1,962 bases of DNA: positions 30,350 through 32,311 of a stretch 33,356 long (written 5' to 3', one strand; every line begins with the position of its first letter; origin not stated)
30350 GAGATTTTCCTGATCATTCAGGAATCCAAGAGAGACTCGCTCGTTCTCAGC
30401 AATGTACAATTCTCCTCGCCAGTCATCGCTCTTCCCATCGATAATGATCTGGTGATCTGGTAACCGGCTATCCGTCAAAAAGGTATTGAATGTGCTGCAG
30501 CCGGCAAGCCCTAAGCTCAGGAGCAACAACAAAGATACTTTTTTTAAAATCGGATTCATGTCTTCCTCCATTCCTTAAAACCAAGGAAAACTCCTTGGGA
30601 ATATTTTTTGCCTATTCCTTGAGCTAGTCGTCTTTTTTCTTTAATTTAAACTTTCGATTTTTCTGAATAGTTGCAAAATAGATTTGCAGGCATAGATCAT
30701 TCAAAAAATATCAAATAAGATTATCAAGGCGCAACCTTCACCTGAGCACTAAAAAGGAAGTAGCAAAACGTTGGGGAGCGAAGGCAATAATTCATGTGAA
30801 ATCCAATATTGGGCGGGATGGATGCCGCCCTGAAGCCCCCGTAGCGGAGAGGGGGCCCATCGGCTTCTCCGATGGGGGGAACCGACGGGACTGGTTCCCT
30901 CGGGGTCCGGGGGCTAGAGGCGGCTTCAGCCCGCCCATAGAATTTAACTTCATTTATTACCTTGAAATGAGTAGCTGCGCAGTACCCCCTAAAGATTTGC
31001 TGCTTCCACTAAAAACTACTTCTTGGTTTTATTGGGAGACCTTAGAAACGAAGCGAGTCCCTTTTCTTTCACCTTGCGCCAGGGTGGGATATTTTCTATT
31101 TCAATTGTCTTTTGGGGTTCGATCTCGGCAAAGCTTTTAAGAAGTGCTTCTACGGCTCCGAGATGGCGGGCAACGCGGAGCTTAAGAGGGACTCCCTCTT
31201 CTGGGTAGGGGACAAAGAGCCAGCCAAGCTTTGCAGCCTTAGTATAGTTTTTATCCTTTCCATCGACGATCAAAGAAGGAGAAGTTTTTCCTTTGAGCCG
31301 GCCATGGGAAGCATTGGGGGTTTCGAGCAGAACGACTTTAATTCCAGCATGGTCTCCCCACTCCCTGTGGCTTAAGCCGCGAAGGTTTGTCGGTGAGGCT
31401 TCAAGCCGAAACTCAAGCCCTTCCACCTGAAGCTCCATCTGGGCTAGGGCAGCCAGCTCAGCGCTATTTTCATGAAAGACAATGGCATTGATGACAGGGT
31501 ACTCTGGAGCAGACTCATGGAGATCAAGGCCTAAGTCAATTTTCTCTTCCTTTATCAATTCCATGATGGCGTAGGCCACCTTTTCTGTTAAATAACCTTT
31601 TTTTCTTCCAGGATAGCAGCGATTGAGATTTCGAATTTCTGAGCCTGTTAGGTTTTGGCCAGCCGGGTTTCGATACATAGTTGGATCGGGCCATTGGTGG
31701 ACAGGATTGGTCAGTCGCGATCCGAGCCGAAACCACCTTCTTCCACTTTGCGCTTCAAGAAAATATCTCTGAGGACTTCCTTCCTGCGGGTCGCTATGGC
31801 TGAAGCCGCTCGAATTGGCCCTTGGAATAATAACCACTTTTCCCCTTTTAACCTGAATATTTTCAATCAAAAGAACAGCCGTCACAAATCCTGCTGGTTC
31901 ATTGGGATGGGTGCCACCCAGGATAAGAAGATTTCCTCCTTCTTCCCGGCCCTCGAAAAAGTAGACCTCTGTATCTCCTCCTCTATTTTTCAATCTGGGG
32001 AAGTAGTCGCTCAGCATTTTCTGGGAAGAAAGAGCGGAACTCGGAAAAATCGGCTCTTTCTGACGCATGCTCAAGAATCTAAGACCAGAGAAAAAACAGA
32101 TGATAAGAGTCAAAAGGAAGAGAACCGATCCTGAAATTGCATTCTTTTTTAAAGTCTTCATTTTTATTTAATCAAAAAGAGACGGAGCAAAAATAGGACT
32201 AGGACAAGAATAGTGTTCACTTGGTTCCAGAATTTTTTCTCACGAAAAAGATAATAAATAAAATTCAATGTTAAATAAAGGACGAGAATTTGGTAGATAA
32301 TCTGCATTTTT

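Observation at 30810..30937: GC-rich 128-nt highly base-paired island in an AT-rich gap: candidate structured RNA of unknown family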

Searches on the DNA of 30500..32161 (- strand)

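Call 7: search_rna_families(source=window, start=30500, end=31100, threshold=evalue, max_evalue=10, show_alignments=3)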
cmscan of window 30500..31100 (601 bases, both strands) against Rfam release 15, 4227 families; matches with E-value up to 10: 5.
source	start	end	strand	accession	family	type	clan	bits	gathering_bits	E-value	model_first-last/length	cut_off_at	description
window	30834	30915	+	RF02598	EBv-sisRNA-2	Gene;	-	22.4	41.8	0.68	1-76/76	no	Epstein-Barr virus stable intronic sequence RNA 2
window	30805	30944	-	RF02354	BjrC80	Gene; sRNA;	-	17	80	0.65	1-162/162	no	Bradyrhizobiaceae sRNA BjrC80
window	30504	30664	-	RF02111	IS009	Gene;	-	12.5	117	1.7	1-199/199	no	IS009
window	30551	30749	-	RF00028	Intron_gpI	Intron;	-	12.2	50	2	1-253/253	no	Group I catalytic intron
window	30552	30603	-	RF02117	FMR1-AS1_1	Gene; lncRNA;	-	10.9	40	8.2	1-56/56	no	FMR1 antisense RNA 1 conserved region 1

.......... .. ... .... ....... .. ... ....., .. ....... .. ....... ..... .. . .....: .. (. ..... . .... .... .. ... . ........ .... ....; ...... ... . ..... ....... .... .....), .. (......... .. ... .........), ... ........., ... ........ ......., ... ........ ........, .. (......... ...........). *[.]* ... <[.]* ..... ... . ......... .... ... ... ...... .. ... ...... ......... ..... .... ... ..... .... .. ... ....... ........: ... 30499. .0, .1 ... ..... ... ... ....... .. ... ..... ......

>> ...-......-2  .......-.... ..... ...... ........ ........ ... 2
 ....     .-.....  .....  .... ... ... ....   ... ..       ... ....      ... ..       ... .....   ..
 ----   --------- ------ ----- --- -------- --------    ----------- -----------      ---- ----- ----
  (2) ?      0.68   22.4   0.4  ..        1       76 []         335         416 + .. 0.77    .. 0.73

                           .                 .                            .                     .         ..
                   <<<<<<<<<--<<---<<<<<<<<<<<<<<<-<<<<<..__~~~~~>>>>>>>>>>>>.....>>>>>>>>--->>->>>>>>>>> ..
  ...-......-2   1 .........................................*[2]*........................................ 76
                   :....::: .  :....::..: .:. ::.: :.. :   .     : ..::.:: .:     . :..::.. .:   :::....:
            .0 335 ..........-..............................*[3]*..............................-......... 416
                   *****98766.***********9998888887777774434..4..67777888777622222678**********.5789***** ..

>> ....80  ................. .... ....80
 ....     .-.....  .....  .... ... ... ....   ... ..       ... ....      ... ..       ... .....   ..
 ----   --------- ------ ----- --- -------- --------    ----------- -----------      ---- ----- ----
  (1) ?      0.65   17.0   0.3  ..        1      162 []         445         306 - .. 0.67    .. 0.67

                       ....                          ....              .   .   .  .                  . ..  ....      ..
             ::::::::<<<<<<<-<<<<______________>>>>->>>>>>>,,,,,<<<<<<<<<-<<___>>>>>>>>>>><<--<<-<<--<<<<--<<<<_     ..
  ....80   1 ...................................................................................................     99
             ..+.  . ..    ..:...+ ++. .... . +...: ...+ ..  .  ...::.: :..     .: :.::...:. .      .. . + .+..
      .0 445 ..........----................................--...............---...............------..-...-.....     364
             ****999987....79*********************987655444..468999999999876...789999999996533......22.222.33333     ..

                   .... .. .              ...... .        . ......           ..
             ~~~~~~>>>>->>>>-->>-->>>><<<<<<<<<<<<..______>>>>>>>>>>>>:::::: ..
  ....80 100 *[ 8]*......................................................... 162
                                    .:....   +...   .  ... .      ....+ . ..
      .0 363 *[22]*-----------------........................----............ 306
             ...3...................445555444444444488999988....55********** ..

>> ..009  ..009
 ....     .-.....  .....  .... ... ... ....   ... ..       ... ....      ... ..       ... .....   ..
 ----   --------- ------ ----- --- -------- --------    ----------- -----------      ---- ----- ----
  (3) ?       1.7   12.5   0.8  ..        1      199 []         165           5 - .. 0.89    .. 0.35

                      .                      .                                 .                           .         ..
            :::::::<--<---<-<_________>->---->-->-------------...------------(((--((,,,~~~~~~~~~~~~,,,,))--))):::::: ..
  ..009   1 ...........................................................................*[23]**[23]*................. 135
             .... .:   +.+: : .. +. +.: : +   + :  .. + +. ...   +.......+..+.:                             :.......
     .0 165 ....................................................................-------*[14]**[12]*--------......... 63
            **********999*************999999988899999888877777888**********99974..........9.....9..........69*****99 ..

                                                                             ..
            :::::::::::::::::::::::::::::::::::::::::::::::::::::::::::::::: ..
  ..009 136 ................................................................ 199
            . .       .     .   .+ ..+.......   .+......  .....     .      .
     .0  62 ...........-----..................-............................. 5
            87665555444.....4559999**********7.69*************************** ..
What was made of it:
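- On Any Rfam 15 family: The best sub-threshold hits have E about 0.65 and are unrelated (call 7).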

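Call 67: build_rna_model(alignment_id=A4, structure=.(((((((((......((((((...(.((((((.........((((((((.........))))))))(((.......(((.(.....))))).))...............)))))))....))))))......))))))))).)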
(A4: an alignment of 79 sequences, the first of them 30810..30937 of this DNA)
Model R1 built from alignment A4 (79 sequences, 143 columns); structure: as given.
model positions 129; base pairs 37; branch points 1; effective number of sequences 1.9; information 0.59 bits per position. Calibrated on 0.2 Mb of random sequence (short: E-values are rough).
structure used (alignment columns):
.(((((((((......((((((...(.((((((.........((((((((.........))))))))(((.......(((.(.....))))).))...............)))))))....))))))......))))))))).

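Call 68: search_with_rna_model(model_id=R1, sources=[window, L001, L002, L003, L004, L005, L006, L007, L008, L009, L010, L011, L012, L013, L014, L015, L016, L017, L018, L019, L020, L021, L022, L023, L024, L025, L026, L027, L028, L029, L030, L031, L032, L033, L034, L035, L036, L037, L038, L039, L040, L041, L042, L043, L044, L045, L046, L047, L048, L049, L050, L051, L052, L053, L054, L055, L056, L057, L058, L059, L060, L061, L062, L063, L064, L065, L066, L067, L068, L069, L070, L071, L072, L073, L074, L075, L076, L077, L078, L079, L080, L081, L082, L083, L084, L085, L206], max_evalue=1)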
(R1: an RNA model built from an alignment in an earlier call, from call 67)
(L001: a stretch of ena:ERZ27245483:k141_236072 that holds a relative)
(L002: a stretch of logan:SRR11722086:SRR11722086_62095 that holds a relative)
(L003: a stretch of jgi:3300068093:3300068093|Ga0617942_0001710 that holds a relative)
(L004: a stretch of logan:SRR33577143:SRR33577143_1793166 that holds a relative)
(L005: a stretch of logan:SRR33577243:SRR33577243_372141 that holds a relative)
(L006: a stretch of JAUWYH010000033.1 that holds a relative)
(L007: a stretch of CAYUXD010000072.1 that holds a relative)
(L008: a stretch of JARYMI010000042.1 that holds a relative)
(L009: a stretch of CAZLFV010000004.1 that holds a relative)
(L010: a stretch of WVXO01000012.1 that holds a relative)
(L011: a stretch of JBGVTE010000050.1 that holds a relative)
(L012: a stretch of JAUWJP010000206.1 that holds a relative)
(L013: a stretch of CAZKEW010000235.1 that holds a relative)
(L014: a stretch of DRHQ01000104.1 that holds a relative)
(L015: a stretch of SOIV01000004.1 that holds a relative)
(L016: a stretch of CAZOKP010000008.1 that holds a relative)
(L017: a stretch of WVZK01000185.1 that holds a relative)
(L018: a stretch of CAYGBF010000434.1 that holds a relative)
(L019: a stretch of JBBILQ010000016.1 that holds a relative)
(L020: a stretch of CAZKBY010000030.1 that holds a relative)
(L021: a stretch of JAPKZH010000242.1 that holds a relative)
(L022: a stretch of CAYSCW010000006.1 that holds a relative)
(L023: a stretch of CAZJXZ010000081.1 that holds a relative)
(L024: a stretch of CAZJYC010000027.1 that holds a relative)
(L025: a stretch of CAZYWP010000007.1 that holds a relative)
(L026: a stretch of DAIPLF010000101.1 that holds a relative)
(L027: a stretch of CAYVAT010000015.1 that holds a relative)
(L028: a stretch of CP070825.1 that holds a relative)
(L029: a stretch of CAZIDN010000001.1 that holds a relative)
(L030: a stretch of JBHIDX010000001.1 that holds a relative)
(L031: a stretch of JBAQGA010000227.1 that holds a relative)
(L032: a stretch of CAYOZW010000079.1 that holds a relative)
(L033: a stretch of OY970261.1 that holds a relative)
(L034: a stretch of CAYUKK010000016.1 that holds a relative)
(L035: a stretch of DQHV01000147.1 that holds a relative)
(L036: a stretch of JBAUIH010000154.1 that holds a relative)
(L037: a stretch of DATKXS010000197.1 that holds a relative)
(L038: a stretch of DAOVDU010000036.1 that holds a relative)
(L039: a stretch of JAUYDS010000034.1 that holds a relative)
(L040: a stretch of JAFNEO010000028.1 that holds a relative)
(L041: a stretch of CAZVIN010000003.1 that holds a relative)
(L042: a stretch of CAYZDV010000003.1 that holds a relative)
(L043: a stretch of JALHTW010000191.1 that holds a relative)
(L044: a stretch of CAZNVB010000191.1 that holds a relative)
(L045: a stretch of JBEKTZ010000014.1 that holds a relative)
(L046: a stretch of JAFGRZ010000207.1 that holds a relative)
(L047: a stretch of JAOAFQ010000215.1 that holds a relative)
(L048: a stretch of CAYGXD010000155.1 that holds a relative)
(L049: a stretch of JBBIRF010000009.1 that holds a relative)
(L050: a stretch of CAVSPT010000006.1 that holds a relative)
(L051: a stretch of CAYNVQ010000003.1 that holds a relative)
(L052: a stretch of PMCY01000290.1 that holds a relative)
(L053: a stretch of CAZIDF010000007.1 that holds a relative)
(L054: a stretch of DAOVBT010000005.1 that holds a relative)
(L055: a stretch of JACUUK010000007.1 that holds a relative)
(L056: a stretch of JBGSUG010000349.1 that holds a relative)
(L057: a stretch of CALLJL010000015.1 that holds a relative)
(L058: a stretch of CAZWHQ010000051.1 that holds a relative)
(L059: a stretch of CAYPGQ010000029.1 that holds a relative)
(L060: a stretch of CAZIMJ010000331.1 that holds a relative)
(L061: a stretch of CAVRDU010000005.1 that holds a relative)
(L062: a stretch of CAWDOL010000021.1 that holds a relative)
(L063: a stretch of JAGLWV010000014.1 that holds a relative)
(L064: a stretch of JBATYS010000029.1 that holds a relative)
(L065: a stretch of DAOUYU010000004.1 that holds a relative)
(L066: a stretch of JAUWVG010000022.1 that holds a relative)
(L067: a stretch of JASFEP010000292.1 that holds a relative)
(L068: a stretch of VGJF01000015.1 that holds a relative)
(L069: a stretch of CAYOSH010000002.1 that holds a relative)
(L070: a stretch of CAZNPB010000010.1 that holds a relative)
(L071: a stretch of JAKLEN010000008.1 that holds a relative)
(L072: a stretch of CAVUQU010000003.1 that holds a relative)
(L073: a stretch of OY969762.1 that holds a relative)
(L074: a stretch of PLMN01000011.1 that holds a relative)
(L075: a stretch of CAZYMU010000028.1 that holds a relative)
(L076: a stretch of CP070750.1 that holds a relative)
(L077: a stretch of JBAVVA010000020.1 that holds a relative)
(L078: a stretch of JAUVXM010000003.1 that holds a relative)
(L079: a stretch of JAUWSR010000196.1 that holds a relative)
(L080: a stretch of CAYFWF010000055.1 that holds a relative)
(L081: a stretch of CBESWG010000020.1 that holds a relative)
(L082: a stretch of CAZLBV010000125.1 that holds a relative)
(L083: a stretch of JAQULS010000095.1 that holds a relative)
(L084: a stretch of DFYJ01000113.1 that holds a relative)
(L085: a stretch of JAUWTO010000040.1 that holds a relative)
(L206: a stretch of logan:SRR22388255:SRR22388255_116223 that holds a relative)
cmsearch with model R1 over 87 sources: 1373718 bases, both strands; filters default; matches with E-value up to 1: 5.
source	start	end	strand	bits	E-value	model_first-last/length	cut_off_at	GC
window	30809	30938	-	127.3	6.4e-35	1-129/129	no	0.72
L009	2978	3105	+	123.7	8.1e-34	1-129/129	no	0.69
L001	5446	5563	+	51.2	1.1e-11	1-129/129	no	0.67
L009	2978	3105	-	28.9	6.7e-05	1-129/129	no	0.69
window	30810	30937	+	16.2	0.52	1-129/129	no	0.73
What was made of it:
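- On Riboswitch or cis-regulatory leader: Absent from 79 of 80 Aminicenantes AstE loci (call 68).
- Only 1 of 80 species-representative Aminicenantes loci (1.34 Mb) has a copy (call 68). The conserved unpaired strand makes the core asymmetric: 127 bits forward against 16 bits reverse (call 68).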
